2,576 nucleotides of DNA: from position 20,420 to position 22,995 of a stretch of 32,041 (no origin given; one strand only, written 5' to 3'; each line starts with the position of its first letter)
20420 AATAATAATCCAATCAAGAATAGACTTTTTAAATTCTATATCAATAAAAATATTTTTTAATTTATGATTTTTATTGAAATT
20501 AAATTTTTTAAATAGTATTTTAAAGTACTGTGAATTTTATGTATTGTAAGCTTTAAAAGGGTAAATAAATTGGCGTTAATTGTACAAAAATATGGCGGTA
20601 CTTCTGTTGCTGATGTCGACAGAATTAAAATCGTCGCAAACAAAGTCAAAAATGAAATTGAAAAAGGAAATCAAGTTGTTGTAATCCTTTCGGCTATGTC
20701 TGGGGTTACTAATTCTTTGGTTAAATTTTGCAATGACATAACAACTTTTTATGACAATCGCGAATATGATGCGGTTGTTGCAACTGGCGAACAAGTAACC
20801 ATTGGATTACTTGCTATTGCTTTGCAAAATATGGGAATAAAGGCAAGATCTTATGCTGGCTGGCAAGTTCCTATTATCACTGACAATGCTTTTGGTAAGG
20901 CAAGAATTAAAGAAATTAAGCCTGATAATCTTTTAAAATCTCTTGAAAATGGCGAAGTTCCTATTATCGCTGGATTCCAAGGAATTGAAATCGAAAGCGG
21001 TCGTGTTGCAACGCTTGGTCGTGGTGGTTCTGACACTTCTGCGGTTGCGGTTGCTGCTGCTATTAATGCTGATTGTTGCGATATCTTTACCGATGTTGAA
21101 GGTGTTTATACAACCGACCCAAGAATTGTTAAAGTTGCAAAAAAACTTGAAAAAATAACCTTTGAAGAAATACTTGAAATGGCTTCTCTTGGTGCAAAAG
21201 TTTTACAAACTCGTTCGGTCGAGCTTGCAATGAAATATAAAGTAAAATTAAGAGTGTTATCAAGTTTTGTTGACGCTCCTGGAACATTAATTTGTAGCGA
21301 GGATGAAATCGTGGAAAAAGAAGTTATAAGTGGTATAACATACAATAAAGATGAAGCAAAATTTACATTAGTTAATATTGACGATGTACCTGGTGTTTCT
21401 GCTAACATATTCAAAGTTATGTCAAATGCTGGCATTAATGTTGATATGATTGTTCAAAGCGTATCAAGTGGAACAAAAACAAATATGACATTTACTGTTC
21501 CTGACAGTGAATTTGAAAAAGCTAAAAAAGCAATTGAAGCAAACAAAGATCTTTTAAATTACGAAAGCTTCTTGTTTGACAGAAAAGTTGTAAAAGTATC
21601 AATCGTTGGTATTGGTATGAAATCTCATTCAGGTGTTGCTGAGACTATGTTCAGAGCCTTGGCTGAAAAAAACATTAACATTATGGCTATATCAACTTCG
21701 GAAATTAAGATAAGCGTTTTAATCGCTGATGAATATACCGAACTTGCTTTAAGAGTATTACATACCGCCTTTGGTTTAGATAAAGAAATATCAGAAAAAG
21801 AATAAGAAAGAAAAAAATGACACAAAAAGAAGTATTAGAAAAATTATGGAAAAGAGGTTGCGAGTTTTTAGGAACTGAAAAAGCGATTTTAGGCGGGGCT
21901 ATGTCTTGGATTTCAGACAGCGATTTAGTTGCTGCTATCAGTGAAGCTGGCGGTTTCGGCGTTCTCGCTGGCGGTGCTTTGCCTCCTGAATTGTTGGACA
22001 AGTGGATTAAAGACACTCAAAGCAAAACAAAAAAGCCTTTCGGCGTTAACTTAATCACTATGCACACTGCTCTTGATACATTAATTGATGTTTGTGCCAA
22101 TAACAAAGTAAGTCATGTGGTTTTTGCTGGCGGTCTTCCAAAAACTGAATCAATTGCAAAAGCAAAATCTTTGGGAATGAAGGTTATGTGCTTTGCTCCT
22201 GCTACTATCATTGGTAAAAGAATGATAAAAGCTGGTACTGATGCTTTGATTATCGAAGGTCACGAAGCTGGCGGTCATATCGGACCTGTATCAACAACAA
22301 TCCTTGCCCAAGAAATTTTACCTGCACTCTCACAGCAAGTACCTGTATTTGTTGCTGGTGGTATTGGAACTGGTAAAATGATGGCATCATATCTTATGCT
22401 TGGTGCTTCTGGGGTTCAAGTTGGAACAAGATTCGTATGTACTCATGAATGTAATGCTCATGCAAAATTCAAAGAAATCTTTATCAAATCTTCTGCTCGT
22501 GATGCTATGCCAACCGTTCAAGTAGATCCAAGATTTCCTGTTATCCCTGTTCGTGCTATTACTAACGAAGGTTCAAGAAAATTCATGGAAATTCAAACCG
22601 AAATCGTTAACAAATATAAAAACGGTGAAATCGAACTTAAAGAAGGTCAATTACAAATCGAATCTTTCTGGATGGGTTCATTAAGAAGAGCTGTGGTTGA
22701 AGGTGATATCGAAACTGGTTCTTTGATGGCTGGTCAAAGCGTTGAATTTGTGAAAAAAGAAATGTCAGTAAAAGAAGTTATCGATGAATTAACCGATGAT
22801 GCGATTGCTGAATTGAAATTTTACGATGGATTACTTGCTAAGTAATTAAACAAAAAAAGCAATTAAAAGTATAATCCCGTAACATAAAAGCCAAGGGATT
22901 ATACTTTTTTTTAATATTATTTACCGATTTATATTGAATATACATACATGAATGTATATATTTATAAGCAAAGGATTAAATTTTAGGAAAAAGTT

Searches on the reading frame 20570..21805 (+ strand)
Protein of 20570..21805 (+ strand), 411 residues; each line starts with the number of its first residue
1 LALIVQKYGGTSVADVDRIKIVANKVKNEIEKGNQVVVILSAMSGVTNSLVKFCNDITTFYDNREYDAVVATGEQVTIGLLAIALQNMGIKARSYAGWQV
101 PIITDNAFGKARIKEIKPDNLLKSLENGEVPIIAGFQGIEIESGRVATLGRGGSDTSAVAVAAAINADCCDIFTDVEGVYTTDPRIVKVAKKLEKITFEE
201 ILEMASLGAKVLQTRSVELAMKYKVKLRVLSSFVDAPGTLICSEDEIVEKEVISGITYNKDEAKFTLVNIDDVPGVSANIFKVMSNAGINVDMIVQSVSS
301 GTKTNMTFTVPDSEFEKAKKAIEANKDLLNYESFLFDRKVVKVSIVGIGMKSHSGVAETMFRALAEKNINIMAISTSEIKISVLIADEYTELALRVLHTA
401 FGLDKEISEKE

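Call 19: search_protein_families(library=ncbifam, proteins=[window:20570-21805:+], max_evalue=0.00001)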
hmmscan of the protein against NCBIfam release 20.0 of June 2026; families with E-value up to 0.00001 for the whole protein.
window:20570-21805:+ (411 aa): 27 families (the best 25 are shown)
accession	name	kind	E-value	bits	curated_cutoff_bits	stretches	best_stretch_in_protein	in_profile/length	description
NF005155.0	PRK06635.1-4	equivalog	1.2e-175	584.5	346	1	1-406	1-406/407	aspartate kinase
NF005154.0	PRK06635.1-2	equivalog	2.7e-175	583.6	376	1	2-405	3-406/407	aspartate kinase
NF005656.0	PRK07431.1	equivalog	4.2e-148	494.5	657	1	1-408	1-416/587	aspartate kinase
NF005153.0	PRK06635.1-1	equivalog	6.6e-144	480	585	1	1-406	1-410/421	aspartate kinase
TIGR00657.1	asp_kinases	subfamily_domain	8.7e-133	443.6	208.7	2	63-402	103-441/442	aspartate kinase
NF005156.0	PRK06635.1-5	equivalog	8.9e-131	436.4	594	1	1-407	1-406/411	aspartate kinase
TIGR00656.1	asp_kin_monofn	equivalog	5.9e-130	433.9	402.25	1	1-402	1-405/407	aspartate kinase, monofunctional class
NF005158.0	PRK06635.2-2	equivalog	5.9e-106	354.7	717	1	1-398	1-395/401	aspartate kinase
NF005161.0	PRK06635.2-5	equivalog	8.6e-103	344.3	586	1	4-402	6-401/402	aspartate kinase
NF006068.0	PRK08210.1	equivalog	1.8e-100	336.9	474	1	1-405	1-404/405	aspartate kinase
NF006459.0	PRK08841.1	equivalog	5.9e-97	325.1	535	1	1-406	3-383/395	aspartate kinase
NF004938.0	PRK06291.1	equivalog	8.6e-92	308.2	528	2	63-406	119-466/468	aspartate kinase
NF005157.0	PRK06635.2-1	equivalog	5.5e-81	272.5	832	1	5-401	6-399/401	aspartate kinase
NF006959.0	PRK09436.1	equivalog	4.6e-73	246.6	726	2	65-403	118-461/819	bifunctional aspartate kinase/homoserine dehydrogenase I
NF006570.0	PRK09084.1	equivalog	5.3e-66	223.5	455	2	62-401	108-448/452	lysine-sensitive aspartokinase 3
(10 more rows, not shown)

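Call 20: find_related_loci(query=window:20570-21805:+, collection=genome_contigs, flank=10000)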
Query window:20570-21805:+ (411 aa) in genome_contigs; peptide patterns used: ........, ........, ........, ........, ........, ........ (x = any residue, [..] = any of these).
281 stretches matched a pattern; 9 encode a relative of the query (tblastn E <= 1e-3); 9 distinct loci.
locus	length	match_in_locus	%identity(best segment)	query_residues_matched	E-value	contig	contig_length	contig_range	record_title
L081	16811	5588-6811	60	1-405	8e-156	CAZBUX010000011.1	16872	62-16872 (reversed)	MAG TPA_asm: uncultured Rickettsiales bacterium isolate SRP329715_co2_1 genome assembly, contig: NODE_6558_length_16872_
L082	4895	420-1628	53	1-403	1e-127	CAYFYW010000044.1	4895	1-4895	MAG TPA_asm: uncultured Nitrospirales bacterium isolate ERP108616_co1_63 genome assembly, contig: k119_1881, whole genom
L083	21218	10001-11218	51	3-406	4e-123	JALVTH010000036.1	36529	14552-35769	MAG: Campylobacteraceae bacterium isolate M1_metabat1_scaf2bin.018 M1_NODE_237_length_36529_cov_2.850036, whole genome s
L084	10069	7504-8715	51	1-405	3e-123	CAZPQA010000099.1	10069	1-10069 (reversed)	MAG TPA_asm: uncultured Desulfobacteraceae bacterium isolate SRP167671_co4_58 genome assembly, contig: NODE_4615_length_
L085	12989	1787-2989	38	1-401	3e-77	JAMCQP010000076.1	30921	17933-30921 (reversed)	MAG: Bacillota bacterium isolate FK_Sedi_A_Bin.38 NODE_2970_length_30921_cov_3.95931, whole genome shotgun sequence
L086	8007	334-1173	30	129-405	6e-32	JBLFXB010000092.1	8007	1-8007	MAG: Polaribacter sp. isolate 3300053785_112 Ga0535658_0028155, whole genome shotgun sequence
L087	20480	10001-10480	30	144-300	2e-14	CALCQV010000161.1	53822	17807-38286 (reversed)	MAG TPA_asm: uncultured Bacteroidales bacterium isolate SRR1561999_bin.88_CONCOCT_v1.1_MAG genome assembly, contig: ERZ7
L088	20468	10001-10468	30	22-203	7e-10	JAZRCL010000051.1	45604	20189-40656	MAG: Eubacteriales bacterium isolate T1900045514_YK20190208.MAGScoT_cleanbin_000020 SGB_7588_k141_2572065, whole genome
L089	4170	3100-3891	26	130-401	3e-5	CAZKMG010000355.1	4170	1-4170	MAG TPA_asm: uncultured Bacteroidaceae bacterium isolate binchicken_co129_645 genome assembly, contig: NODE_80004_length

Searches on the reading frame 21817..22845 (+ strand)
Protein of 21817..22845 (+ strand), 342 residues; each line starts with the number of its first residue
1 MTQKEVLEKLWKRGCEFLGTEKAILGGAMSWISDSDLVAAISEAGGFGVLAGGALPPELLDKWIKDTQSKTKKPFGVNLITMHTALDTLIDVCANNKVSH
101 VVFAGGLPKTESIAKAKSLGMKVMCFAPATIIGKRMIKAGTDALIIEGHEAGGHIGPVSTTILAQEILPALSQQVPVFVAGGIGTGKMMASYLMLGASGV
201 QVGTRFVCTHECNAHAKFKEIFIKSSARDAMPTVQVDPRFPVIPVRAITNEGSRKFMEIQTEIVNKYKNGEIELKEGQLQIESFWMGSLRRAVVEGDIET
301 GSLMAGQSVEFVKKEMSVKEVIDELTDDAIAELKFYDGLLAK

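Call 19: search_protein_families(library=ncbifam, proteins=[window:21817-22845:+], max_evalue=0.00001)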
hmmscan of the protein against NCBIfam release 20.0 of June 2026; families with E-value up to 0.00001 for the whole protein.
window:21817-22845:+ (342 aa): 2 families
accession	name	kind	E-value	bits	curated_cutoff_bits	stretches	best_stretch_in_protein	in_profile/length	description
TIGR03151.1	enACPred_II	equivalog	1.7e-79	267.3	453.1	1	15-331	5-302/307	enoyl-[acyl-carrier-protein] reductase FabK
TIGR02814.1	pfaD_fam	subfamily_domain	5.1e-09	35.4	449.25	0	23-122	20-125/444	PfaD family polyunsaturated fatty acid/polyketide biosynthesis protein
